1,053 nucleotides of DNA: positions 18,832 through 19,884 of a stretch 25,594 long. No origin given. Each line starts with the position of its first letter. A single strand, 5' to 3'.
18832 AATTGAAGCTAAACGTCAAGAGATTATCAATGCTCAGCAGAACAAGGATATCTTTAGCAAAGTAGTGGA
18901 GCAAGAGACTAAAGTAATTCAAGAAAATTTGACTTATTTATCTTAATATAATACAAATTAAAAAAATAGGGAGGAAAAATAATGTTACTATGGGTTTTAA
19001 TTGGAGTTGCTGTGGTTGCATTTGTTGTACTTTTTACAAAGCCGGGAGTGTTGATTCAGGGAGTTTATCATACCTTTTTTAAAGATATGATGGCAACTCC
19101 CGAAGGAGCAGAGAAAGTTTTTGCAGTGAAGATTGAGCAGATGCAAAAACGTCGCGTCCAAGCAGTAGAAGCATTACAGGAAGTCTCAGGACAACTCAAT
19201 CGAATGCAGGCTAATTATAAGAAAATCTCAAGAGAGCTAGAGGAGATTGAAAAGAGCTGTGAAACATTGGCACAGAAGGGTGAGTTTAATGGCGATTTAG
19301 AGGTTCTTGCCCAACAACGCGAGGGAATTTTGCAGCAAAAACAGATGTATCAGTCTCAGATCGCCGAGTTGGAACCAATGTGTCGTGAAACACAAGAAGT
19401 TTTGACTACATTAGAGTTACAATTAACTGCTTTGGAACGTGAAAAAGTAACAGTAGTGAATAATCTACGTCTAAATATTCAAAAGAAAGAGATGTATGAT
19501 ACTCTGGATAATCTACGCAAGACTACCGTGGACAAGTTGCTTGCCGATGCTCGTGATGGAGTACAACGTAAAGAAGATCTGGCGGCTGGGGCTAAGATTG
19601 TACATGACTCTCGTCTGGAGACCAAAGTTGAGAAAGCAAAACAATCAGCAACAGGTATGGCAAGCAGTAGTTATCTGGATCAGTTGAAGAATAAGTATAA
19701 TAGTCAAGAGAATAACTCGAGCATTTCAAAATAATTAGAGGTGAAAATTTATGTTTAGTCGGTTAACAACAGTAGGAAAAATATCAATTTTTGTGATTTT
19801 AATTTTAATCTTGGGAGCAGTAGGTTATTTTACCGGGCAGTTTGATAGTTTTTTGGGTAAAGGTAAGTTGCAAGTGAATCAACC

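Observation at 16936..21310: Five-gene operon joining a TauABC-type ABC system with PspA-like and coiled-coil proteins: candidate undescribed envelope system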

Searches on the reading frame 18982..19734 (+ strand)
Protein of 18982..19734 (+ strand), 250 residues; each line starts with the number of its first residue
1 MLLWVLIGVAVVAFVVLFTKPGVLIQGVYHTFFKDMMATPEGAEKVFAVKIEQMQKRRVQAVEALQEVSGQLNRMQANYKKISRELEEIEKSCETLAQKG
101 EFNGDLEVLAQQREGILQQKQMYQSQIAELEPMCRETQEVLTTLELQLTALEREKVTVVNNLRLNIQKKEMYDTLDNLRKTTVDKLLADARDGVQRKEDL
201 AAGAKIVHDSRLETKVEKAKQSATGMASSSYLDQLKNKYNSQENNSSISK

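Call 3: search_protein_families(library=pfam, proteins=[window:18982-19734:+], max_evalue=0.1)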
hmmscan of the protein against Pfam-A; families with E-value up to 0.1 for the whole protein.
window:18982-19734:+ (250 aa): 7 families
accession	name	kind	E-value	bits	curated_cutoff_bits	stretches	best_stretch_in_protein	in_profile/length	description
PF04012.17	PspA_IM30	-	0.0015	18.7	33.9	1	33-237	14-216/220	PspA/IM30 family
PF04136.21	COG3_N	-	0.016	15.6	27.9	1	53-99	8-54/147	Conserved oligomeric Golgi complex subunit 3, N-terminal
PF07889.17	DUF1664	-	0.029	14.8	34.6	1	43-99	60-116/124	Protein of unknown function (DUF1664)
PF10473.14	CENP-F_leu_zip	-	0.033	14.7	34.5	1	58-167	25-136/140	Leucine-rich repeats of kinetochore protein Cenp-F/LEK1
PF02996.22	Prefoldin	-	0.047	14.1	23.2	1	39-82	74-117/120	Prefoldin subunit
PF17149.10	CHASE5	-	0.073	13.5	27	0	78-134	5-61/108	Periplasmic sensor domain found in signal transduction proteins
PF03325.18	Herpes_PAP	-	0.076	13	25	0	144-178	84-118/166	Herpesvirus polymerase accessory protein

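Call 4: search_protein_families(library=ncbifam, proteins=[window:18982-19734:+], max_evalue=0.1)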
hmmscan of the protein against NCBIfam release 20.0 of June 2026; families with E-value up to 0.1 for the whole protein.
window:18982-19734:+ (250 aa): 1 family
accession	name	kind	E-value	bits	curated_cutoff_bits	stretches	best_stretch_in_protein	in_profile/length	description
NF045487.1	ASRP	equivalog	0.0035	16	300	1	51-201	144-293/593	archaea-specific SMC-related protein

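Call 12: find_homologous_proteins(query=window:18982-19734:+, max_evalue=0.001)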
Query window:18982-19734:+ (250 aa): 3 proteins with E <= 0.001 among 6606 candidates.
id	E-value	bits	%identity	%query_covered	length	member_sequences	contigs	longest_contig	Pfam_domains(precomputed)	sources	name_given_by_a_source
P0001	1.2e-151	521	100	100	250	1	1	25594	-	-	-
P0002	2.2e-131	454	86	98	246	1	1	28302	-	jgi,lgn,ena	-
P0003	1.2e-109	383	72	96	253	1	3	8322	-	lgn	-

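Call 13: find_encoding_contigs(protein=P0002, flank=10000, max_places=4)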
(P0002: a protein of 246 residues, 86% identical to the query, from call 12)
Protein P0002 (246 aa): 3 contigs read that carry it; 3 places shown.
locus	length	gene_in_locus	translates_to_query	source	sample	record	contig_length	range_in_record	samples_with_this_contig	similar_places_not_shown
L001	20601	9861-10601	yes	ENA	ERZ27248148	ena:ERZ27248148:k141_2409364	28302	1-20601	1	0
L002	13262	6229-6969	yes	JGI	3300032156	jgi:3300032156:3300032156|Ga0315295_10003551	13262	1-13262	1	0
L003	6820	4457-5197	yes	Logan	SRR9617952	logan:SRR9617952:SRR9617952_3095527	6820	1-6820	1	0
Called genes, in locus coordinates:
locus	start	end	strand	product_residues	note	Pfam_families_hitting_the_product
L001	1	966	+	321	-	PF14620:YPEB_PepSY1-2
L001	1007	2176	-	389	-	-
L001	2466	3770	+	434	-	PF04055:Radical_SAM, PF12836:HHH_3 (faint)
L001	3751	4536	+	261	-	PF13566:DUF4130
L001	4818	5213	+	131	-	-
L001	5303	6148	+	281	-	PF10418:DHODB_Fe-S_bind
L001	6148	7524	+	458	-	PF14691:Fer4_20, PF01262:AlaDh_PNT_C (faint), PF01946:Thi4 (weak), PF07992:Pyr_redox_2, PF13450:NAD_binding_8, PF13738:Pyr_redox_3 (weak), PF00070:Pyr_redox (weak)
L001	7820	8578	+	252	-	PF00528:BPD_transp_1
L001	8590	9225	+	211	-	PF00005:ABC_tran, PF13304:AAA_21 (faint)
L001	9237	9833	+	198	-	-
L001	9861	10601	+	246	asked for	-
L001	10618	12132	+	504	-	PF13379:NMT1_2 (weak), PF09084:NMT1, PF12974:Phosphonate-bd (weak), PF00691:OmpA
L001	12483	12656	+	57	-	-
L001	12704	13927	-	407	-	PF25198:Spore_GerAC_N, PF05504:Spore_GerAC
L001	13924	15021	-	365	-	PF03845:Spore_permease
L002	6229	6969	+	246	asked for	-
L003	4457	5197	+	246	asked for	-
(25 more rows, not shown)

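Call 14: find_encoding_contigs(protein=P0003, flank=10000, max_places=4)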
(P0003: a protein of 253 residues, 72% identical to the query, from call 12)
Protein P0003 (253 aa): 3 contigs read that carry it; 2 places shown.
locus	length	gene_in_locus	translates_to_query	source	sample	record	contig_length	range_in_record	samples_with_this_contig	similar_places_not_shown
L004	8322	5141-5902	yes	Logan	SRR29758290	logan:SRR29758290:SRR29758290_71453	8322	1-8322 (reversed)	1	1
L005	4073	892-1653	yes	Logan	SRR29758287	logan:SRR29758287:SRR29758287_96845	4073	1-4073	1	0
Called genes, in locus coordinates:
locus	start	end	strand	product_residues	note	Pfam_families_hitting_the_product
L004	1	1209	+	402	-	?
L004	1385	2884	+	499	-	PF02055:Glyco_hydro_30, PF02057:Glyco_hydro_59 (faint), PF17189:Glyco_hydro_30C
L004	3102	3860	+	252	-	PF00528:BPD_transp_1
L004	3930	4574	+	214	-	PF00005:ABC_tran, PF13304:AAA_21 (weak)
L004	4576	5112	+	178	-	-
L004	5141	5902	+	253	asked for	-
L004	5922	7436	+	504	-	PF13379:NMT1_2 (weak), PF09084:NMT1, PF12974:Phosphonate-bd (weak), PF00691:OmpA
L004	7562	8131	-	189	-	PF02525:Flavodoxin_2, PF03358:FMN_red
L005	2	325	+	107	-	?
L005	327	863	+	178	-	-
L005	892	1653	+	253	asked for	-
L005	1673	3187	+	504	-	PF13379:NMT1_2 (weak), PF09084:NMT1, PF12974:Phosphonate-bd (weak), PF00691:OmpA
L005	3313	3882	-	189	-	PF02525:Flavodoxin_2, PF03358:FMN_red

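Call 27: search_protein_families(library=pfam, alignment_id=A2, max_evalue=0.1)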
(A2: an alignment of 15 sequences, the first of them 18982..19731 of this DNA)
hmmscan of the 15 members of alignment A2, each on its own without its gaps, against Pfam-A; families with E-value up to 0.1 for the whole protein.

A. member 1, window:18982-19731:+ (250 aa): 7 families
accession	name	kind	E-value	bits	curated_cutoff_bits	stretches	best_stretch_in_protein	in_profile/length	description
PF04012.17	PspA_IM30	-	0.0015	18.7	33.9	1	33-237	14-216/220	PspA/IM30 family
PF04136.21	COG3_N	-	0.016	15.6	27.9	1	53-99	8-54/147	Conserved oligomeric Golgi complex subunit 3, N-terminal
PF07889.17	DUF1664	-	0.029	14.8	34.6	1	43-99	60-116/124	Protein of unknown function (DUF1664)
PF10473.14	CENP-F_leu_zip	-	0.033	14.7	34.5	1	58-167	25-136/140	Leucine-rich repeats of kinetochore protein Cenp-F/LEK1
PF02996.22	Prefoldin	-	0.047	14.1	23.2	1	39-82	74-117/120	Prefoldin subunit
PF17149.10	CHASE5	-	0.073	13.5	27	0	78-134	5-61/108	Periplasmic sensor domain found in signal transduction proteins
PF03325.18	Herpes_PAP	-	0.076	13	25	0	144-178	84-118/166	Herpesvirus polymerase accessory protein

B. families by the number of members that match (of 15 scanned): 49 families (the first 25 are shown)
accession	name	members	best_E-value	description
PF04012.17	PspA_IM30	11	5.3e-10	PspA/IM30 family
PF00038.26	Filament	4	2.3e-06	Intermediate filament protein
PF05960.17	DUF885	4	0.00032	Bacterial protein of unknown function (DUF885)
PF20667.3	Sec10_N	3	0.01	Exocyst complex component Sec10, N-terminal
PF04136.21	COG3_N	3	0.016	Conserved oligomeric Golgi complex subunit 3, N-terminal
PF21097.3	SR_plectin_7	2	0.002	Spectrin repeat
PF04048.20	Sec8_N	2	0.004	Exocyst complex component Sec8 N-terminal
PF02050.21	FliJ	2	0.004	Flagellar FliJ protein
PF09177.16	STX6_10_61_N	2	0.0082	Syntaxin 6/10/61, N-terminal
PF13173.12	AAA_14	2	0.0088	AAA domain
PF06419.17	COG6_N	2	0.016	Conserved oligomeric complex COG6, N-terminal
PF07889.17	DUF1664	2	0.017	Protein of unknown function (DUF1664)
PF10473.14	CENP-F_leu_zip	2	0.03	Leucine-rich repeats of kinetochore protein Cenp-F/LEK1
PF17675.6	APG6_N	1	0.00034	Apg6 coiled-coil region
PF04740.18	LXG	1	0.0022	LXG domain of WXG superfamily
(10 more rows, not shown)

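Call 28: search_solved_structures(query=A2, max_evalue=1, show_alignments=2)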
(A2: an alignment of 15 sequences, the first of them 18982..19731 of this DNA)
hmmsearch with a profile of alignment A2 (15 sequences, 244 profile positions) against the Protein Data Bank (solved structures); distinct sequences matched with E-value up to 1: 49.
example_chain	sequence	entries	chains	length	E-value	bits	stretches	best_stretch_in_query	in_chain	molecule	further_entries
8a3k_UNK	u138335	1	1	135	0.00016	24.5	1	73-131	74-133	sc-apCC-4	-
9r1m_A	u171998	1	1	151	0.00033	23.5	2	98-165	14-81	sc-apCC-4-LMF-1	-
9r1n_A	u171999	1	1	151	0.00098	21.9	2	98-165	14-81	sc-apCC-4-DPH-2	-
8qhv_0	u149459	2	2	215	0.0016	21.2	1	35-203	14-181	Membrane-associated protein Vipp1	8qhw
7o3w_D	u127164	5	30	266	0.0028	20.4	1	35-204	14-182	Protein sll0617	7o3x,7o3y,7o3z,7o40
8qfv_0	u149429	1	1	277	0.003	20.3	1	35-203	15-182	Protein sll0617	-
2jua_A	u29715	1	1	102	0.0045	19.7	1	64-148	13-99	de novo protein S836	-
9r1k_A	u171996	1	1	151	0.0047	19.7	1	62-131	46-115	sc-apCC-4-A7F-1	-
8qhx_D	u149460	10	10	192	0.0052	19.6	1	46-203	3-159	Membrane-associated protein Vipp1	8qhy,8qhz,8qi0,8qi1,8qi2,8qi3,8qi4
4tql_A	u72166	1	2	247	0.0061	19.3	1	28-204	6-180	Three helix bundle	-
3tnu_B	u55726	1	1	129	0.012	18.4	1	45-151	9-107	Keratin, type II cytoskeletal 5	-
8snb_8Q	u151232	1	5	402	0.021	17.5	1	22-90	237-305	Tektin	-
4i0x_B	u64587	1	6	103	0.023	17.4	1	84-146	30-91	ESAT-6-like protein MAB_3113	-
5xau_B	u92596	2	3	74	0.024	17.4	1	104-166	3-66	Laminin subunit beta-1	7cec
6kos_A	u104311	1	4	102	0.038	16.7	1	60-158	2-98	SUWA (Super WA20)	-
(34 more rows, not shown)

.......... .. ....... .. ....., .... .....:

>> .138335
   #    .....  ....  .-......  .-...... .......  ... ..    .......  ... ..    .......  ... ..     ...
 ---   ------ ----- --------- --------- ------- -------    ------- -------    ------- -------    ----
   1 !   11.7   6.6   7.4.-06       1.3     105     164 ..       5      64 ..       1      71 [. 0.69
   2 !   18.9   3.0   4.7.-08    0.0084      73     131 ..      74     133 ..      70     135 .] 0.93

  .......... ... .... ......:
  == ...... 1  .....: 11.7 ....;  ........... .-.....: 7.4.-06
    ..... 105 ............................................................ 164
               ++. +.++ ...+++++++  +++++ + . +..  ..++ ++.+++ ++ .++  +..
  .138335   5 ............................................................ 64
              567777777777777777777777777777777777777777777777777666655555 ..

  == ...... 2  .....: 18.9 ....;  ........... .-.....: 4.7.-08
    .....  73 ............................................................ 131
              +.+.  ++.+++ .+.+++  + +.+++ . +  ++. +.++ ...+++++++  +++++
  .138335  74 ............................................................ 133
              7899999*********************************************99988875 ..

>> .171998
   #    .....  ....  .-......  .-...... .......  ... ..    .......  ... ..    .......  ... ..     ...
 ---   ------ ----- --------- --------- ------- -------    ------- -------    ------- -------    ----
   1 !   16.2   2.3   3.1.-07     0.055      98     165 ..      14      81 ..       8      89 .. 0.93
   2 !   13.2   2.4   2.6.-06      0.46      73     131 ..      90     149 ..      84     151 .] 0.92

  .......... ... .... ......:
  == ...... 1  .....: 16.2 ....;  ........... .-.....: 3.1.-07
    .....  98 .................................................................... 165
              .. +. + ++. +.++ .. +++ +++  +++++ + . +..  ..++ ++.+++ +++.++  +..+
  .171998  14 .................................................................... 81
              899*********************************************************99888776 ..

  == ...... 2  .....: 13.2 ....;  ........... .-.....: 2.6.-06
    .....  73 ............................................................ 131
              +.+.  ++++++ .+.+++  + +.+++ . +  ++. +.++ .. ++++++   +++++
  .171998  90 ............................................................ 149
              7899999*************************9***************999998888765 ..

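Call 43: predict_structure(alignment_id=A5)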
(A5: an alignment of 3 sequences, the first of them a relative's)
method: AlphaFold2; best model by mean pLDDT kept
length: 250 residues; sequences in the alignment: 3
mean_pLDDT: 79.7   pTM: 0.48
mean pLDDT of the five models: 79.7, 78.5, 78.3, 77.4, 75.6
residues with pLDDT >= 90: 114; 70-90: 71; 50-70: 41; < 50: 24
segments of 3 or more residues with pLDDT < 50: 18-29, 245-250
pLDDT, mean of each block of 10 residues (from residue 1): 54 50 44 69 89 93 95 96 95 88 83 95 96 94 94 93 91 90 87 83 79 74 55 61 46
secondary structure, 60 per line:
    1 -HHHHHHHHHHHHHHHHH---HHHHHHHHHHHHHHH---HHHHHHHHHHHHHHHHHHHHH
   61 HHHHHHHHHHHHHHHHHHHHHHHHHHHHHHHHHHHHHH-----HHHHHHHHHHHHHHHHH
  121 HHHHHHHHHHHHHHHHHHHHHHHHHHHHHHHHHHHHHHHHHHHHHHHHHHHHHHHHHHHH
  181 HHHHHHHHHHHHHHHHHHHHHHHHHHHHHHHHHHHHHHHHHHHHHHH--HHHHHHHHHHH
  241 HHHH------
elements in order: H2-18 H22-36 H40-98 H104-227 H230-244

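Call 46: fold_search(model_id=the predicted structure, library=pdb)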
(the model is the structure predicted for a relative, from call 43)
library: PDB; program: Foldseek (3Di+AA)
matches with E <= 10: 1086; with E <= 0.001: 0
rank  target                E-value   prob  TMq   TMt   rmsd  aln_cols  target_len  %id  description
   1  7o3w_A                3.3e-03  1.00  0.51  0.58   6.0       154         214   18  Structural basis for VIPP1 oligomerization and maintenance of thylakoid membrane integrity (released 2021-06-30)
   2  7o3x_A                3.5e-03  1.00  0.50  0.59   6.0       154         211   18  Structural basis for VIPP1 oligomerization and maintenance of thylakoid membrane integrity (released 2021-06-30)
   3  9eom                  5.0e-03  1.00  0.60  0.69   7.4       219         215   19  250A Vipp1 dL10Ala helical tubes in the presence of EPL (released 2024-10-16)
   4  6zvr_CB               6.2e-03  1.00  0.32  0.35  15.7       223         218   17  C11 symmetry: Bacterial Vipp1 and PspA are members of the ancient ESCRT-III membrane-remodeling superfamily. (released 2021-08-04)
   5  7o3x_B                6.6e-03  1.00  0.56  0.64  10.7       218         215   17  Structural basis for VIPP1 oligomerization and maintenance of thylakoid membrane integrity (released 2021-06-30)
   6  4tko                  7.4e-03  1.00  0.34  0.27   9.0       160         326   13  Structure of the periplasmic adaptor protein EmrA (released 2014-07-09)
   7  8qbs                  9.3e-03  1.00  0.31  0.37   7.0       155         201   19  Cryo-EM structure of Vipp1-F197K/L200K helical filament with lattice 1 (Vipp1-F197K/L200K_L1) (released 2024-09-11)
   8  8qfv                  1.0e-02  1.00  0.55  0.63  12.4       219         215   19  305A Vipp1 helical tubes in the presence of EPL (released 2024-09-11)
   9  4mh6                  1.3e-02  1.00  0.46  0.68   4.7       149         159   12  2.8 Angstrom Crystal Structure of Type III Secretion Protein YscO from Vibrio parahaemolyticus (released 2013-09-11)
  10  8qbw                  1.3e-02  0.99  0.37  0.39  13.4       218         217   18  Cryo-EM structure of Vipp1-deltaH6_aa1-219 helical filament with lattice 3 (Vipp1-deltaH6_L3) (released 2024-09-11)
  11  8qhx                  1.4e-02  1.00  0.46  0.58   7.2       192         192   21  280A Vipp1 H1-6 helical tubes in the presence of EPL (released 2024-09-18)
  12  6zvr_A                1.6e-02  0.92  0.25  0.28  13.2       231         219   20  C11 symmetry: Bacterial Vipp1 and PspA are members of the ancient ESCRT-III membrane-remodeling superfamily. (released 2021-08-04)
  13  4ilo_A                1.9e-02  0.99  0.31  0.33   9.8       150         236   15  2.12A resolution structure of CT398 from Chlamydia trachomatis (released 2014-01-01)
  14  6zvs_A                2.1e-02  1.00  0.32  0.51   5.2       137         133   21  C12 symmetry: Bacterial Vipp1 and PspA are members of the ancient ESCRT-III membrane-remodeling superfamily. (released 2021-08-04)
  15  4whe                  2.7e-02  0.99  0.29  0.46   6.8       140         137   16  Crystal structure of E. coli phage shock protein A (PspA 1-144) (released 2015-09-02)
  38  7abk                  9.6e-02  0.96  0.31  0.37   5.7       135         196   16  Helical structure of PspA (released 2021-08-04)
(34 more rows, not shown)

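Call 77: search_protein_families(library=padloc, proteins=[window:18982-19731:+], max_evalue=0.01)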
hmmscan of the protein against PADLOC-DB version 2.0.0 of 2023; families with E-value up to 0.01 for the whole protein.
window:18982-19731:+ (250 aa): 2 families
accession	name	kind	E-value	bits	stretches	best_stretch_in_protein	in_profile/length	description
PDLC00580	JetC3|JetC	-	0.0037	13.6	1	44-182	293-432/1068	DUF3584 domain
PDLC00582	JetC3|JetC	-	0.008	12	1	48-240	783-971/1472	DUF3584 domain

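Call 78: search_protein_families(library=phrogs, proteins=[window:18982-19731:+], max_evalue=0.001)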
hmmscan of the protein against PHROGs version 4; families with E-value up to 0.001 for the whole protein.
window:18982-19731:+ (250 aa): 1 family
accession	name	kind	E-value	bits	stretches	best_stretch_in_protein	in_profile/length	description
phrog_33389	-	unknown function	8.6e-52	176.9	1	6-241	10-246/248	-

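Call 95: search_dna_similar(query=window:18982-19731:+, collection=phages, mode=protein, max_evalue=0.001, max_rows=30)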
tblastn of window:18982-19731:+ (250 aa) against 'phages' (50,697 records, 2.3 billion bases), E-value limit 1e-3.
Records with a match: 3; places in all: 3; records where one place covers at least 80% of the query: 3.
Best place of each record, by identity: <60% 3.
By first word of the organism name: Bacillus 2; Bacteriophage 1.
By host as written in the record: Bacillus megaterium str. ATCC 43725 2; - 1.
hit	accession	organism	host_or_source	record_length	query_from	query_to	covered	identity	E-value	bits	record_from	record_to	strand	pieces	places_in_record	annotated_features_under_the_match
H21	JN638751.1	Bacillus phage G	Bacillus megaterium str. ATCC 43725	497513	20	240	88%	37.8%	5e-32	129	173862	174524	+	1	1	247: gp247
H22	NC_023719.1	Bacillus phage G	Bacillus megaterium str. ATCC 43725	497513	20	240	88%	37.8%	5e-32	129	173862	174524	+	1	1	247: gp247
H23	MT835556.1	Bacteriophage sp.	human fecal samples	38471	23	236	86%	31.1%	3e-16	83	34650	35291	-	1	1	record has no annotation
